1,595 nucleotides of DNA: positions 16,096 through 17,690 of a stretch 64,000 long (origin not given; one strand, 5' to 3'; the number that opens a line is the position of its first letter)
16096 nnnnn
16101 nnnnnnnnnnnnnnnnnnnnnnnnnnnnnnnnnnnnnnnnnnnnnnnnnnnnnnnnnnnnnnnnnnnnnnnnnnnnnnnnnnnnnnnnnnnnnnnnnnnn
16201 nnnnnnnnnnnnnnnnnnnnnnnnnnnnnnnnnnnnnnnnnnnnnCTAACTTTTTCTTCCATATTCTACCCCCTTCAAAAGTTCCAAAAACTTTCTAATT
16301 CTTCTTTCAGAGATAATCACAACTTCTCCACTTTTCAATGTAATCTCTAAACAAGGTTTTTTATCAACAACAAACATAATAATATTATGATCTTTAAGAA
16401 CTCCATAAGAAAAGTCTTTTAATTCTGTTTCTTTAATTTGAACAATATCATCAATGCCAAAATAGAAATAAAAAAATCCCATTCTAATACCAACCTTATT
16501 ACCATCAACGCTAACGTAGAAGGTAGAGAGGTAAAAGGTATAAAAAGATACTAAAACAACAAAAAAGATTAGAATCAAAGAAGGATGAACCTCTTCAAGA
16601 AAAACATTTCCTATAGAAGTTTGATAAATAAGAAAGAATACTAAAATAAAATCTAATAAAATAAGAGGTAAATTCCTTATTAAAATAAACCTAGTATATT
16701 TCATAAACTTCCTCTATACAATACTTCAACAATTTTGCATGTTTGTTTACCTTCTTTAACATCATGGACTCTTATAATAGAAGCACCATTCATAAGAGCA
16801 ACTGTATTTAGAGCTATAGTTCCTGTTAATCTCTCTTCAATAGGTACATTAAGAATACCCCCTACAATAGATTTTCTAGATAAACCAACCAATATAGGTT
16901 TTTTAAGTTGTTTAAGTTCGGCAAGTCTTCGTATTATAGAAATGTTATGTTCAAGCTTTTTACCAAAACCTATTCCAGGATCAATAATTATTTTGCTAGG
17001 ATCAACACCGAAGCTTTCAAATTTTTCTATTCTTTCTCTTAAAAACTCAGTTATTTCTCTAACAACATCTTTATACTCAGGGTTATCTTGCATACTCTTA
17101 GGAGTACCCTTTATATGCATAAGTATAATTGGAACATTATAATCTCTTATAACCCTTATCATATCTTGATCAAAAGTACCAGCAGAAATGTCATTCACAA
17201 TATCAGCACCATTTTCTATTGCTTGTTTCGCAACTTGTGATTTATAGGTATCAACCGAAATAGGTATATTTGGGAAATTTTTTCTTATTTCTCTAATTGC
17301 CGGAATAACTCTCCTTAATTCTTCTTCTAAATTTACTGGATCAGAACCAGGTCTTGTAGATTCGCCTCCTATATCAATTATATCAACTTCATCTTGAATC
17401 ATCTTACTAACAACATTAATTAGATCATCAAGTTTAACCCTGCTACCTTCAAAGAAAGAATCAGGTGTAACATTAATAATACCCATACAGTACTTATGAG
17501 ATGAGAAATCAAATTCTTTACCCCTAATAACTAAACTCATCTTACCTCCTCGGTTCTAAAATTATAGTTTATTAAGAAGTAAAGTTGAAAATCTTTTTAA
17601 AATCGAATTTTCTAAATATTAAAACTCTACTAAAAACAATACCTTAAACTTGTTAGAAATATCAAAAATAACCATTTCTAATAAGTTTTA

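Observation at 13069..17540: folP / bacterial-PH membrane protein / 646-aa single-TM LysM-like protein operon, convergent with a dual cNMP-binding Crp-like regulator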

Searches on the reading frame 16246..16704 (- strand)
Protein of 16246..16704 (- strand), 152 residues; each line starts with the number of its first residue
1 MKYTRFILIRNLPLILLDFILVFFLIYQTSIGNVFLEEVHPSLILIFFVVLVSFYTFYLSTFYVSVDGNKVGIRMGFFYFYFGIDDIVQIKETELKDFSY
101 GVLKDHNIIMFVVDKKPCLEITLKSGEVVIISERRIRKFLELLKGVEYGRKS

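Call 3: search_protein_families(library=pfam, proteins=[window:16246-16704:-], max_evalue=1)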
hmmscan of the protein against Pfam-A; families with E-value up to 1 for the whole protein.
window:16246-16704:- (152 aa): 2 families
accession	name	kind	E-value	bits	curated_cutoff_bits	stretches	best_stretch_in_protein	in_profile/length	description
PF11503.13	YNR034W-A-like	-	0.028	14.7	25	1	84-113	31-60/72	YNR034W-A-like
PF11683.13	DUF3278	-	0.081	13.5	26.6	1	19-74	38-94/130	Protein of unknown function (DUF3278)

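Call 4: search_protein_families(library=ncbifam, proteins=[window:16246-16704:-], max_evalue=1)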
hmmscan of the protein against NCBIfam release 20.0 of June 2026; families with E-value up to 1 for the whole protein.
window:16246-16704:- (152 aa): 0 families

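Call 22: find_homologous_proteins(query=window:16246-16704:-, max_evalue=0.01)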
Query window:16246-16704:- (152 aa): 3 proteins with E <= 0.01 among 30 candidates.
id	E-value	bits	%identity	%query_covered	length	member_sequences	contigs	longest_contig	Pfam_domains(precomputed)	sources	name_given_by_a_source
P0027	1.3e-88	313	99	100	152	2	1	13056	-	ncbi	ncbi:MAG: hypothetical protein ACP5KI_02455 [Brevinematia bacterium]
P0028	2.3e-49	185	59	95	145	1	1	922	-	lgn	-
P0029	6.4e-46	174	100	59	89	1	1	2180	-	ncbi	ncbi:MAG: hypothetical protein ACPL4C_05575, partial [Brevinematia bacterium]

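Call 66: predict_structure(alignment_id=A6)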
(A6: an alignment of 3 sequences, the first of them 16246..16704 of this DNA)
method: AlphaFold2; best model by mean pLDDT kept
length: 152 residues; sequences in the alignment: 3
mean_pLDDT: 54.8   pTM: 0.39
mean pLDDT of the five models: 54.8, 49.8, 43.6, 41.3, 39.6
residues with pLDDT >= 90: 0; 70-90: 6; 50-70: 102; < 50: 44
segments of 3 or more residues with pLDDT < 50: 1-18, 34-36, 97-114, 148-152
pLDDT, mean of each block of 10 residues (from residue 1): 33 47 58 52 67 61 65 60 69 53 30 51 63 60 57 37
secondary structure, 60 per line:
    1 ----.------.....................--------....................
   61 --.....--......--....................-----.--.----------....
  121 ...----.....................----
elements in order: H12-32 H41-60 E63-67 E70-75 E78-83 E87-94 E117-123 E128-132 H133-148

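Call 89: search_protein_families(library=padloc, proteins=[window:16246-16704:-], max_evalue=0.01)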
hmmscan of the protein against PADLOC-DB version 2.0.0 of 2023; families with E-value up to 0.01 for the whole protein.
window:16246-16704:- (152 aa): 0 families

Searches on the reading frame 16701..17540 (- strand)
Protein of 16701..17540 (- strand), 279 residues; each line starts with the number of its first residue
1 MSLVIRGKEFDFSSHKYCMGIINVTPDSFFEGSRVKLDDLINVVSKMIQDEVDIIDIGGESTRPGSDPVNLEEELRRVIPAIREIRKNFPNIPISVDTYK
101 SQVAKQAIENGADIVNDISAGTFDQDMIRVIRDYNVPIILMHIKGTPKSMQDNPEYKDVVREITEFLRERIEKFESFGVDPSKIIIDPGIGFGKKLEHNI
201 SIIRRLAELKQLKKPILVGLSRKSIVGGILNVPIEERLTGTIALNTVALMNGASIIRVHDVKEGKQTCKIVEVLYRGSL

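Call 3: search_protein_families(library=pfam, proteins=[window:16701-17540:-], max_evalue=1)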
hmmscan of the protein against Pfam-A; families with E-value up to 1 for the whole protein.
window:16701-17540:- (279 aa): 4 families
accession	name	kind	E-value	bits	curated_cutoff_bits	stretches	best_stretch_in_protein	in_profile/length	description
PF00809.28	Pterin_bind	-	1.2e-87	294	25.5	1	19-259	1-244/244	Pterin binding enzyme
PF01729.25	QRPTase_C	-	0.046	13.9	23.1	1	80-115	68-104/169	Quinolinate phosphoribosyl transferase, C-terminal domain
PF06702.18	Fam20C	-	0.067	13.3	26.8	1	168-217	107-156/218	Golgi casein kinase, C-terminal, Fam20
PF03466.25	LysR_substrate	-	0.13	12.1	28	1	76-115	19-59/209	LysR substrate binding domain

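Call 4: search_protein_families(library=ncbifam, proteins=[window:16701-17540:-], max_evalue=1)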
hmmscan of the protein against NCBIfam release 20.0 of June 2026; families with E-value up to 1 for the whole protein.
window:16701-17540:- (279 aa): 13 families
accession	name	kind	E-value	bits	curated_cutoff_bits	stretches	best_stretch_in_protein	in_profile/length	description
TIGR01496.1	DHPS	equivalog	2.4e-99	332.2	162.6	1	19-273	3-257/258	dihydropteroate synthase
NF008625.0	PRK11613.1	equivalog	4e-84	282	455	1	1-273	1-271/282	dihydropteroate synthase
NF033502.0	Sul4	exception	2.6e-56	191.2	600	1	15-271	4-272/277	sulfonamide-resistant dihydropteroate synthase Sul4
NF000296.1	Sul3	exception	3e-36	125.4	475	1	19-273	5-261/263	sulfonamide-resistant dihydropteroate synthase Sul3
NF000295.1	Sul2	exception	1.1e-26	94.2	575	1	19-265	8-255/271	sulfonamide-resistant dihydropteroate synthase Sul2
NF000294.1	Sul1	exception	7.7e-26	91.5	600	1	19-274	4-262/278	sulfonamide-resistant dihydropteroate synthase Sul1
TIGR00284.1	TIGR00284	hypoth_equivalog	3.4e-06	25.9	256.65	1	35-220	162-318/497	dihydropteroate synthase-like protein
NF040758.1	CODH_ACS_meth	exception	0.00011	21.6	370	1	81-209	63-190/261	carbon monoxide dehydrogenase/acetyl-CoA synthase methytransferase subunit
NF005719.0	PRK07535.1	domain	0.00012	21.3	259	1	74-221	56-197/268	methyltetrahydrofolate:corrinoid/iron-sulfur protein methyltransferase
NF005819.0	PRK07695.1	equivalog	0.022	14.4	251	1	82-115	86-119/205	thiazole tautomerase TenI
TIGR00573.1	dnaq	subfamily_domain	0.031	13.8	71.5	1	105-170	23-88/217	exonuclease, DNA polymerase III, epsilon subunit family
NF004325.0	PRK05718.1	subfamily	0.052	12.9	241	1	79-139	54-112/213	keto-hydroxyglutarate-aldolase/keto-deoxy-phosphogluconate aldolase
TIGR02313.1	HpaI-NOT-DapA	exception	0.094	11.5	396.7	1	26-114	9-98/294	2,4-dihydroxyhept-2-ene-1,7-dioic acid aldolase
